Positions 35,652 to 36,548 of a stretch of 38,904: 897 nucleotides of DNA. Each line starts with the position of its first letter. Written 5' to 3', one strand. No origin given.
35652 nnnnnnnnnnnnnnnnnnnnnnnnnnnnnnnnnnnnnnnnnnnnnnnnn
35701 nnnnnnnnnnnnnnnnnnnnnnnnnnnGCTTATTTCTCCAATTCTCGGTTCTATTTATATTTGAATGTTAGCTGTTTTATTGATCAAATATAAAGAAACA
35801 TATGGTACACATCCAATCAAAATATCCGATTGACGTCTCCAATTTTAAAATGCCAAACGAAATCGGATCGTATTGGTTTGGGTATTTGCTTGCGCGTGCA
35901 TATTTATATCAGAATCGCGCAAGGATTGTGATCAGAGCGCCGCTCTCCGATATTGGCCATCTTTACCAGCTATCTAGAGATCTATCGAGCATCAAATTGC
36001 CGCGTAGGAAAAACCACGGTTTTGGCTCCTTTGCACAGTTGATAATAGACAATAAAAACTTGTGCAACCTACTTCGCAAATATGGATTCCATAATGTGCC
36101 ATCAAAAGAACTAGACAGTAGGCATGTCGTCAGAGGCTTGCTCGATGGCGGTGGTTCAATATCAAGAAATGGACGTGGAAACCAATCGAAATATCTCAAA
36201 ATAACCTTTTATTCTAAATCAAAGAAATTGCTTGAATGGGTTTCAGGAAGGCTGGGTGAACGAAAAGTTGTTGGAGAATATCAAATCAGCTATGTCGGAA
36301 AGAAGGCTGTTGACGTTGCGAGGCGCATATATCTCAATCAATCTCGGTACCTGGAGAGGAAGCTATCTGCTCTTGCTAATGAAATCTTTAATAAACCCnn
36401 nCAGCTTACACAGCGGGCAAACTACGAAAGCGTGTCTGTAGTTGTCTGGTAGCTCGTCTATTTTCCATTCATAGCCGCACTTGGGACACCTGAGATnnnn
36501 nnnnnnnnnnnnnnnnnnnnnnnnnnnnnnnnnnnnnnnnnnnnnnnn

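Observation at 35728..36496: Free-standing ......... homing endonuclease inserted in reverse orientation between virion genes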

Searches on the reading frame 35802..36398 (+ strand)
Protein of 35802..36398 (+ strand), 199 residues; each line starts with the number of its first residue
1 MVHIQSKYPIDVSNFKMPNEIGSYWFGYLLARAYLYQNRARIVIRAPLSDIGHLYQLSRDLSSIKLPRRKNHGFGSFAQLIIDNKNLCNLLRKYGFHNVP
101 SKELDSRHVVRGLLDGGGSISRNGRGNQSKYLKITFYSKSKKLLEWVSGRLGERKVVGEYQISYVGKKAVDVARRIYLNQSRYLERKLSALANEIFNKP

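Call 4: search_protein_families(library=pfam, proteins=[window:35802-36398:+], max_evalue=1)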
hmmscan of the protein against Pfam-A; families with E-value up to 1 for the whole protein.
window:35802-36398:+ (199 aa): 1 family
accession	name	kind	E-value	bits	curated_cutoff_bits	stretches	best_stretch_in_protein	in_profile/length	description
PF14528.11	LAGLIDADG_3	-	4.2e-05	24.1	22.5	1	109-149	6-41/82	LAGLIDADG-like domain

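Call 5: search_protein_families(library=phrogs, proteins=[window:35802-36398:+], max_evalue=0.1)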
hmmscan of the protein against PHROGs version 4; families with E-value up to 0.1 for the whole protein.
window:35802-36398:+ (199 aa): 1 family
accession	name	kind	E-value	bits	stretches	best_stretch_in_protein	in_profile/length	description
phrog_4645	-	DNA, RNA and nucleotide metabolism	6.1e-14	52.9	1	6-192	92-301/308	endonuclease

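Call 6: search_solved_structures(query=window:35802-36398:+, max_evalue=10, show_alignments=3)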
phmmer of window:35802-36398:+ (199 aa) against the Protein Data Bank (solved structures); distinct sequences matched with E-value up to 10: 2.
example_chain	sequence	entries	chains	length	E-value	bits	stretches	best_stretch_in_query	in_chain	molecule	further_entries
7uzw_H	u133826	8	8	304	0.11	15.6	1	49-100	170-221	CRISPR system Cms protein Csm4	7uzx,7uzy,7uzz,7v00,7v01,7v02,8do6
2dch_X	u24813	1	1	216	0.27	14.3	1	98-154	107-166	putative homing endonuclease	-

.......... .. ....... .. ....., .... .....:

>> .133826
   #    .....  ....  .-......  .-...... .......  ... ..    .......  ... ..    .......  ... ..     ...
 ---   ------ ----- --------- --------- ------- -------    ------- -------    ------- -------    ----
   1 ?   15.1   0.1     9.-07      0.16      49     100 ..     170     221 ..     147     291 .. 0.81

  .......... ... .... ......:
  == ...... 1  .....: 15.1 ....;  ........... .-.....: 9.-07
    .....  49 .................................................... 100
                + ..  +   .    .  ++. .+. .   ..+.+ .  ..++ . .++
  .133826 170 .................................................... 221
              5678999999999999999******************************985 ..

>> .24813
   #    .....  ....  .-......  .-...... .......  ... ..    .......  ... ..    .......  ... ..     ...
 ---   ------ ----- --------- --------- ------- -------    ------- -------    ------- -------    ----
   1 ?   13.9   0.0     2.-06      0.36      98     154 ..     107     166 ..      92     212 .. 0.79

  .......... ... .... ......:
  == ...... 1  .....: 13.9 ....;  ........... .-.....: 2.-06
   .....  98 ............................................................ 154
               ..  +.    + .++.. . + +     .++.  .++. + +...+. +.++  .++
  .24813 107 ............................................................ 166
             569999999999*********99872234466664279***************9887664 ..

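Call 8: search_dna_similar(query=window:35802-36398:+, collection=phages, mode=protein, max_rows=40, max_evalue=0.001)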
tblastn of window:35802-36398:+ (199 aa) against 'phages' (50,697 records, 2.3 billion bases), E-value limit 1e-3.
No match.

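Call 10: find_homologous_proteins(query=window:35802-36398:+, max_evalue=0.001)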
Query window:35802-36398:+ (199 aa): 10 proteins with E <= 0.001 among 157 candidates.
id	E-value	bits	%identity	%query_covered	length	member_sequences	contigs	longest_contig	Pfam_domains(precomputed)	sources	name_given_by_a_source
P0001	5.7e-127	439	100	100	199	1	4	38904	-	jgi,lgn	-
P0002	3.6e-79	283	62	99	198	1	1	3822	-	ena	-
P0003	1.5e-74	268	60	99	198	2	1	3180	-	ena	-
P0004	1.3e-71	258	63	98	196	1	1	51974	-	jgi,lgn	jgi:hypothetical protein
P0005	1.3e-67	245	58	98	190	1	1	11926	-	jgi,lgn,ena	-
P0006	9.3e-67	243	56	100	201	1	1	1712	-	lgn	-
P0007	5.4e-64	234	56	98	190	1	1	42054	-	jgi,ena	-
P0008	2.0e-62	229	55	98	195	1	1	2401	-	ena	-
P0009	1.3e-61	226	62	81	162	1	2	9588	-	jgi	-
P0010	7.2e-60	220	62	82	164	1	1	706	-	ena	-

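Call 11: find_encoding_contigs(protein=P0004, flank=10000, max_places=4)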
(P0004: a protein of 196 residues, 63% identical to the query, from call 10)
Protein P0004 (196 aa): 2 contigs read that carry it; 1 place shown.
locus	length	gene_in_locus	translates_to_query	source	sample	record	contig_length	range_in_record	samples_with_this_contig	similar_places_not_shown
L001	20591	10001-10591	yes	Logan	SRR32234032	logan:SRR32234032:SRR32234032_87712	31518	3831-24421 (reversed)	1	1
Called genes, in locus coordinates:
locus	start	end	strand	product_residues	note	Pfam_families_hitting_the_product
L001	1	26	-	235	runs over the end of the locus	PF00535:Glycos_transf_2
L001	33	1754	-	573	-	-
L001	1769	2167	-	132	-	-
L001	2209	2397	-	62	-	-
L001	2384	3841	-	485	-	PF01743:PolyA_pol, PF12627:PolyA_pol_RNAbd, PF01966:HD, PF13735:tRNA_NucTran2_2 (weak)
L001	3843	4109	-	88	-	-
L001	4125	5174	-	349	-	-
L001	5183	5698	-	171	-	-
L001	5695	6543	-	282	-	-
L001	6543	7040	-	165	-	-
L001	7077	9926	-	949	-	-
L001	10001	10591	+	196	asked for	-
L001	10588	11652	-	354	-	-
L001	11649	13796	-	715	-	-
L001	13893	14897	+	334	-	PF01370:Epimerase, PF04321:RmlD_sub_bind (weak), PF16363:GDP_Man_Dehyd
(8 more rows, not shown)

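Call 12: find_encoding_contigs(protein=P0007, flank=10000, max_places=4)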
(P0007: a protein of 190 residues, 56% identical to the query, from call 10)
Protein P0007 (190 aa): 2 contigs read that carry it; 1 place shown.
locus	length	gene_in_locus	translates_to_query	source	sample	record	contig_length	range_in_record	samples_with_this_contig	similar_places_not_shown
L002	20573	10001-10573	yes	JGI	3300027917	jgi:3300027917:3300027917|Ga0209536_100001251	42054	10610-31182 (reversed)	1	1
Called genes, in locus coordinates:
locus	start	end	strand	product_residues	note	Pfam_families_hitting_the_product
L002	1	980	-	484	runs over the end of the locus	PF01743:PolyA_pol, PF12627:PolyA_pol_RNAbd, PF01966:HD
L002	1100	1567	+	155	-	PF05148:Methyltransf_8 (weak), PF08241:Methyltransf_11, PF08242:Methyltransf_12 (weak), PF13649:Methyltransf_25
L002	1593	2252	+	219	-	PF11655:DUF2589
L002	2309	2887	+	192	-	PF11655:DUF2589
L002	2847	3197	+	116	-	-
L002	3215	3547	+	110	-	-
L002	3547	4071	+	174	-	PF00498:FHA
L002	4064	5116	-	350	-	-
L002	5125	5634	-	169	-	-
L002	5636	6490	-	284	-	-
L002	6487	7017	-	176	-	-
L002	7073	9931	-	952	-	-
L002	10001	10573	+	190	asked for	-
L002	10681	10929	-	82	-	-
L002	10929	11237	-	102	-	-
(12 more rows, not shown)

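Call 13: find_encoding_contigs(protein=P0005, flank=10000, max_places=4)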
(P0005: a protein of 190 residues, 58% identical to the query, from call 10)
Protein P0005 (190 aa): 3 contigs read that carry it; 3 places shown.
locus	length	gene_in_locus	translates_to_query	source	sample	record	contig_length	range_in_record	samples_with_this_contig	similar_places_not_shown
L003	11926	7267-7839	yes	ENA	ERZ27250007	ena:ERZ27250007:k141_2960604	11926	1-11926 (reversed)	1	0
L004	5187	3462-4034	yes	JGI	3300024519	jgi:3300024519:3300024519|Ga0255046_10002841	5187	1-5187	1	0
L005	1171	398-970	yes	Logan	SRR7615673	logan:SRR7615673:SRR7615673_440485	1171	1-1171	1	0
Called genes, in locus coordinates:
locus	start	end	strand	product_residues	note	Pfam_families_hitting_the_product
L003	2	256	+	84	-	?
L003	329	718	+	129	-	-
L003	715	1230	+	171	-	PF10386:DUF2441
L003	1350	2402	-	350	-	-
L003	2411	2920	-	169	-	-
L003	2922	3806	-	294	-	-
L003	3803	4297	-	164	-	-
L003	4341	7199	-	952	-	-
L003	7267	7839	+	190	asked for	-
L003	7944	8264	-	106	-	-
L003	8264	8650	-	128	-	-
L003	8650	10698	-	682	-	-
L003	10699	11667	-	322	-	PF01073:3Beta_HSD (weak), PF01370:Epimerase, PF02719:Polysacc_synt_2, PF04321:RmlD_sub_bind, PF16363:GDP_Man_Dehyd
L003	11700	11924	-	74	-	?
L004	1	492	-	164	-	?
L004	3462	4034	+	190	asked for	-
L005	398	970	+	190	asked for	-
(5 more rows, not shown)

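Call 33: predict_structure(alignment_id=A2)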
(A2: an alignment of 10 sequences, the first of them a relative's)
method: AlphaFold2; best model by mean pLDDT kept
length: 199 residues; sequences in the alignment: 10
mean_pLDDT: 74.8   pTM: 0.75
mean pLDDT of the five models: 74.8, 67.8, 65.5, 64.1, 62.3
residues with pLDDT >= 90: 31; 70-90: 106; 50-70: 40; < 50: 22
segments of 3 or more residues with pLDDT < 50: 1-9, 190-199
pLDDT, mean of each block of 10 residues (from residue 1): 45 59 83 88 81 66 71 81 83 90 90 87 57 87 93 81 87 75 54 34
secondary structure, 60 per line:
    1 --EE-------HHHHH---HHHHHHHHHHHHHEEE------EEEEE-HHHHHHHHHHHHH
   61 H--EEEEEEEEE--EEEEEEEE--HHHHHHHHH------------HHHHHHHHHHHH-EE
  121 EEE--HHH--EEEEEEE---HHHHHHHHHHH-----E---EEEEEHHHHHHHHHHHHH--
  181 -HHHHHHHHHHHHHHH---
elements in order: H12-16 H20-32 E33-35 E42-46 H48-61 E64-72 E75-82 H85-93 H106-117 E119-123 E131-137 H141-151 E161-165 H166-178 H182-196

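Call 35: search_protein_representatives(alignment_id=A2)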
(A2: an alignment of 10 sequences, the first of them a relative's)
Query: 10 sequences, 198 profile positions. Proteins with E-value up to 0.001 (for the whole library): 1530; up to 1e-10: 50; up to 1e-30: 3. The best 150 are listed.
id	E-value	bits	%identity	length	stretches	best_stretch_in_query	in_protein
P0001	1.3e-100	351.3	-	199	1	1-197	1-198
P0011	4.4e-61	222.4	-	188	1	2-195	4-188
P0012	1.2e-36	142.6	-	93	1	110-196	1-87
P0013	1.5e-30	122.7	-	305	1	7-195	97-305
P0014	3.1e-30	121.7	-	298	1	7-194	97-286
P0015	1.9e-28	115.8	-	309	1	6-191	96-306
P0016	2.1e-28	115.7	-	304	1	8-195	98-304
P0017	6.5e-27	110.8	-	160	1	34-195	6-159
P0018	2.5e-26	108.9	-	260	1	5-190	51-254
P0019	4.7e-26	108.0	-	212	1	7-196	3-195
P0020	9.9e-26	107.0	-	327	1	7-191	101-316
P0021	1.8e-25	106.1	-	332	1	6-190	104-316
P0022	4.6e-25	104.8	-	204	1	20-195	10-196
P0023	5.5e-25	104.5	-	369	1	8-195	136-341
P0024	2.3e-24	102.5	-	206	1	7-196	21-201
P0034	6.8e-21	91.2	-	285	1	7-192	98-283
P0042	1.3e-14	70.7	-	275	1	7-191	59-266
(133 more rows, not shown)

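Call 37: fold_search(model_id=the predicted structure, library=pdb)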
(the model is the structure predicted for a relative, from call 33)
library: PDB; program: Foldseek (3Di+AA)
matches with E <= 10: 678; with E <= 0.001: 13
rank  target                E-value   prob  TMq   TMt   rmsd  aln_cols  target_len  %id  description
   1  2dch                  1.3e-07  1.00  0.60  0.58   6.8       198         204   19  Crystal structure of archaeal intron-encoded homing endonuclease I-Tsp061I (released 2006-07-06)
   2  3hyi                  2.6e-05  1.00  0.50  0.37  11.0       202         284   15  Crystal structure of full-length DUF199/WhiA from Thermatoga maritima (released 2009-09-01)
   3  3hyj_D                6.7e-05  1.00  0.56  0.56   7.0       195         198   13  Crystal structure of the N-terminal LAGLIDADG domain of DUF199/WhiA (released 2009-09-01)
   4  1p8k_Z                1.2e-04  1.00  0.57  0.46   9.0       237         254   10  The structure and DNA recognition of a bifunctional homing endonuclease and group I intron splicing factor (released 2004-01-20)
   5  7qss                  1.7e-04  1.00  0.53  0.27  15.8       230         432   18  Crystal structure of homing endonuclease-associated TliVMA intein (C1A) (released 2022-03-30)
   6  7qsu                  1.7e-04  1.00  0.48  0.29   6.2       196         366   19  Crystal structure of homing endonuclease-associated TliVMA intein (C1A, d333-339) (released 2022-03-30)
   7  9q7z_A                1.8e-04  1.00  0.47  0.34  12.9       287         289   11  One of a series of engineered variants of I-OnuI meganuclease targeting altered DNA target sequence (released 2025-09-10)
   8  3eh8_A                3.7e-04  1.00  0.59  0.48   9.6       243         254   11  Crystal structure of Y2 I-AniI variant (F13Y/S111Y)/DNA complex with calcium (released 2009-01-13)
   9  7qst                  4.9e-04  0.99  0.36  0.22  15.1       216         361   17  Crystal structure of homing endonuclease-associated PhoVMA intein (C1A) (released 2022-03-30)
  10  1jva_B                5.9e-04  1.00  0.47  0.26  10.4       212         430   12  CRYSTAL STRUCTURE OF THE VMA1-DERIVED ENDONUCLEASE BEARING THE N AND C EXTEIN PROPEPTIDES (released 2002-08-29)
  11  3hyj_A                6.2e-04  1.00  0.51  0.54   9.9       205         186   13  Crystal structure of the N-terminal LAGLIDADG domain of DUF199/WhiA (released 2009-09-01)
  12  5thg_D                6.6e-04  1.00  0.45  0.33  12.6       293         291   12  Engineered variant of I-OnuI meganuclease targeting the HIV CCR5 gene; harbors 43 point mutations relative to wild-typ (released 2017-05-03)
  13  1mow_A                8.4e-04  1.00  0.48  0.40   8.8       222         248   15  E-DreI (released 2002-11-29)
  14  3uvf_A                1.1e-03  1.00  0.59  0.47   8.0       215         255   14  Expanding LAGALIDADG endonuclease scaffold diversity by rapidly surveying evolutionary sequence space (released 2012-02-29)
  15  9xy5_A                1.3e-03  1.00  0.48  0.34  10.9       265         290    9  One of a series of engineered variants of I-OnuI meganuclease targeting altered DNA target sequence (released 2025-09-10)
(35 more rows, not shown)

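Call 39: find_related_loci(query=A1, collection=viral_contigs, flank=5000)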
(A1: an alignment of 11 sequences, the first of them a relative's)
Query A1 (199 aa) in viral_contigs; peptide patterns used: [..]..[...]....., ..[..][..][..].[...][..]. (x = any residue, [..] = any of these).
14 stretches matched a pattern, but none encodes a relative of the query by tblastn (E <= 1e-3).

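Call 47: search_protein_families(library=ncbifam, proteins=[window:35802-36398:+], max_evalue=0.01)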
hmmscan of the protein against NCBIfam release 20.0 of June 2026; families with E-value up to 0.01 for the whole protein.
window:35802-36398:+ (199 aa): 0 families

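Call 48: search_protein_families(library=pfam, proteins=[P0013, P0034, P0011], max_evalue=0.01)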
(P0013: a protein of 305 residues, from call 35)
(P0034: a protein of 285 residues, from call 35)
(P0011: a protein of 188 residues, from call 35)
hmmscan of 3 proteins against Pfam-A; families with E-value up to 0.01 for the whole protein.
P0013 (305 aa): 3 families
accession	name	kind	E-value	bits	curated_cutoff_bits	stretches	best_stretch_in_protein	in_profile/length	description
PF19575.5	HTH_58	-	1.4e-05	25.3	23.8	1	3-43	17-57/62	Helix-turn-helix domain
PF14528.11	LAGLIDADG_3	-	0.0017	19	22.5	0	211-257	4-48/82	LAGLIDADG-like domain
PF08281.18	Sigma70_r4_2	-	0.0032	17.5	25.7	1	52-84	17-50/54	Sigma-70, region 4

P0034 (285 aa): 1 family
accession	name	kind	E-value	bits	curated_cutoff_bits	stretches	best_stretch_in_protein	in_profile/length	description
PF19575.5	HTH_58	-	0.0027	18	23.8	1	6-42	20-56/62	Helix-turn-helix domain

P0011 (188 aa): 0 families

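Call 49: find_encoding_contigs(protein=P0011, flank=5000, max_places=3)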
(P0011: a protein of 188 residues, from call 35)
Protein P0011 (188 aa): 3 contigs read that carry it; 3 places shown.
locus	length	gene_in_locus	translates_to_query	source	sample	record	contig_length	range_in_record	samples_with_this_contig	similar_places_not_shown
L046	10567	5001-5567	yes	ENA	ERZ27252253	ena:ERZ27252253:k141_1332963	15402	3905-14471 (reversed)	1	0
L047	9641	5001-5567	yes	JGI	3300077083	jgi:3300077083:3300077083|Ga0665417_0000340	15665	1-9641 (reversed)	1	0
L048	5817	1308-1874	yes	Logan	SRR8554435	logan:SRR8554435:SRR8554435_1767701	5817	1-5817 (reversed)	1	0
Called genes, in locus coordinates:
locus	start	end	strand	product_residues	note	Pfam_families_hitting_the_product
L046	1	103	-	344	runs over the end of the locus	?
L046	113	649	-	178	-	-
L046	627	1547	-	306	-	-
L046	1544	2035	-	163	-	-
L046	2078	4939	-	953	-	-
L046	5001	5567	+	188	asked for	-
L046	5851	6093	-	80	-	-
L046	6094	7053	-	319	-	PF01073:3Beta_HSD (weak), PF01370:Epimerase, PF02719:Polysacc_synt_2, PF04321:RmlD_sub_bind, PF16363:GDP_Man_Dehyd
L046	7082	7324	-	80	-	-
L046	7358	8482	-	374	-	-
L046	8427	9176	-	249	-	-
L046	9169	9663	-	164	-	-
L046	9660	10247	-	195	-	PF00383:dCMP_cyt_deam_1, PF14437:MafB19-deam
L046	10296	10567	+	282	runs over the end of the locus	-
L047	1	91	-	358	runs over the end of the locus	-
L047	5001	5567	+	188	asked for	-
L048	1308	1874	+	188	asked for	-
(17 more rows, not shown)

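Call 50: find_encoding_contigs(protein=P0013, flank=5000, max_places=3)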
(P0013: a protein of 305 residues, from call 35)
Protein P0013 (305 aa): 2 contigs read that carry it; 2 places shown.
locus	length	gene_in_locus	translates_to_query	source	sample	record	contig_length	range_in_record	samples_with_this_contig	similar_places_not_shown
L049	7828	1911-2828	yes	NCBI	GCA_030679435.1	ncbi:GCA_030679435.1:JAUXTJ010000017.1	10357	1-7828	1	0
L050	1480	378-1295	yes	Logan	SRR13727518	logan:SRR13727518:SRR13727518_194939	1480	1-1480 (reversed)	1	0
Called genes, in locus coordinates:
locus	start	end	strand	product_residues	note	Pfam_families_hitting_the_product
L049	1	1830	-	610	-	PF05203:Hom_end_hint (faint), PF14890:Intein_splicing (weak), PF14528:LAGLIDADG_3 (faint)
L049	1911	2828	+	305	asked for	PF19575:HTH_58 (faint)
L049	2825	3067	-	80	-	-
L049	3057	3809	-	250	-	-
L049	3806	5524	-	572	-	PF01501:Glyco_transf_8 (weak), PF01075:Glyco_transf_9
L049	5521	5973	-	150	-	-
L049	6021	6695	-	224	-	-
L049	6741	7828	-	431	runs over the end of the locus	-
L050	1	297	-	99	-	?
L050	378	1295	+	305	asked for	PF19575:HTH_58 (faint)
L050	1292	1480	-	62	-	?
